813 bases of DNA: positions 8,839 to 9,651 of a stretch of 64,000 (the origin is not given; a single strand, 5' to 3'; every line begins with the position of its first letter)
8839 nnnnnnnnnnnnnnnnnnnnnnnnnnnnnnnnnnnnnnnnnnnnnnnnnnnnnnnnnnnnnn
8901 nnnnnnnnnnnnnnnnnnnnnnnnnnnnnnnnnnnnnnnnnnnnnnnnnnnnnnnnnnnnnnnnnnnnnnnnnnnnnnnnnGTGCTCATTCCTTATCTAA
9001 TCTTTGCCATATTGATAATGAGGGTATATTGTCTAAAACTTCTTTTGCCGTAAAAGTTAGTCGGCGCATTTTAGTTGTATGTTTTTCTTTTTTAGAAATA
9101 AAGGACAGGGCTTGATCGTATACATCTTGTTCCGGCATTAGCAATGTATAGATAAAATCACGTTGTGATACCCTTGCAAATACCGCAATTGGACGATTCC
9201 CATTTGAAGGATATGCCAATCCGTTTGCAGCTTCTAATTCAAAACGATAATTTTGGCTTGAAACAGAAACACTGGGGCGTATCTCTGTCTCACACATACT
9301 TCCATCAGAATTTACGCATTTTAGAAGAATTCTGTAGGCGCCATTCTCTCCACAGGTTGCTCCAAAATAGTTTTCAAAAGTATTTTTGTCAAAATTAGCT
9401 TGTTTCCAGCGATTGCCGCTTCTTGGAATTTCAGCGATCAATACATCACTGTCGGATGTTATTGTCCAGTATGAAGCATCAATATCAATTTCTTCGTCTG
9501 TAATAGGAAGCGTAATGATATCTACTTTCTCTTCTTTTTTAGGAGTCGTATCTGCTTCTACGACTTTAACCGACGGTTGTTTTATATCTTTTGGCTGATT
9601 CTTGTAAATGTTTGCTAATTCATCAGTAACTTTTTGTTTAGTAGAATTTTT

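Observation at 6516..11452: Five-gene operon: coiled-coil protein, NucS-like/DUF5655 nuclease, single-HKD PLD nuclease and two adenine-type methyltransferases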

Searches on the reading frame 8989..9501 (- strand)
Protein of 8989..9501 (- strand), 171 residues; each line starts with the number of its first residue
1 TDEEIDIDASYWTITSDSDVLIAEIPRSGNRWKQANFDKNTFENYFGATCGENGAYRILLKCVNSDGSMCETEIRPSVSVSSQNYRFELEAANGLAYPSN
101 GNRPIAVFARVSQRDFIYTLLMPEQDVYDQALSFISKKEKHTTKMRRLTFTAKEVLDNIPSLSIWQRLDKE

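Call 69: search_solved_structures(query=A4, max_evalue=10, show_alignments=3)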
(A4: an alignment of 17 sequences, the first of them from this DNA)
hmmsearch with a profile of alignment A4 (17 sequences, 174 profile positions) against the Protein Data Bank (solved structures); distinct sequences matched with E-value up to 10: 0.

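Call 70: search_protein_families(library=pfam, alignment_id=A4, max_evalue=10)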
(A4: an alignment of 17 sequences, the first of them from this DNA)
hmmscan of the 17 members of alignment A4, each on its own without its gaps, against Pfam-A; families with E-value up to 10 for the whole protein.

A. member 1, seq(171 aa): 1 family
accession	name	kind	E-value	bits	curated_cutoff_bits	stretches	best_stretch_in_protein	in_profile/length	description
PF10711.15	DUF2513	-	0.098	13.5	29.6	1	107-169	29-91/100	Hypothetical protein (DUF2513)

B. families by the number of members that match (of 17 scanned): 2 families
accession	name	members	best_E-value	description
PF10711.15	DUF2513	1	0.098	Hypothetical protein (DUF2513)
PF09154.16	Alpha-amy_C_pro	1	0.23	Alpha-amylase C-terminal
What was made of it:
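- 8989..9501 (-): Gene 3 C-terminal domain (residues 245-415), the presumed DNA-recognition domain, probably B3-like. It has no sequence match in Pfam or the PDB (calls 69, 70).
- On BfiI-like PLD-family type IIS restriction endonucleases: TM-scores are low, and the domain alone matches nothing in Pfam or the PDB by sequence (calls 69, 70).
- Closest known: BfiI / BmrI. Different: The C-domain matches nothing by sequence (calls 69, 70).
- The domain alone matches nothing by sequence (calls 69, 70).
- Tried and rejected: A profile of the C-domain alone found nothing in the PDB or Pfam (calls 69, 70).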
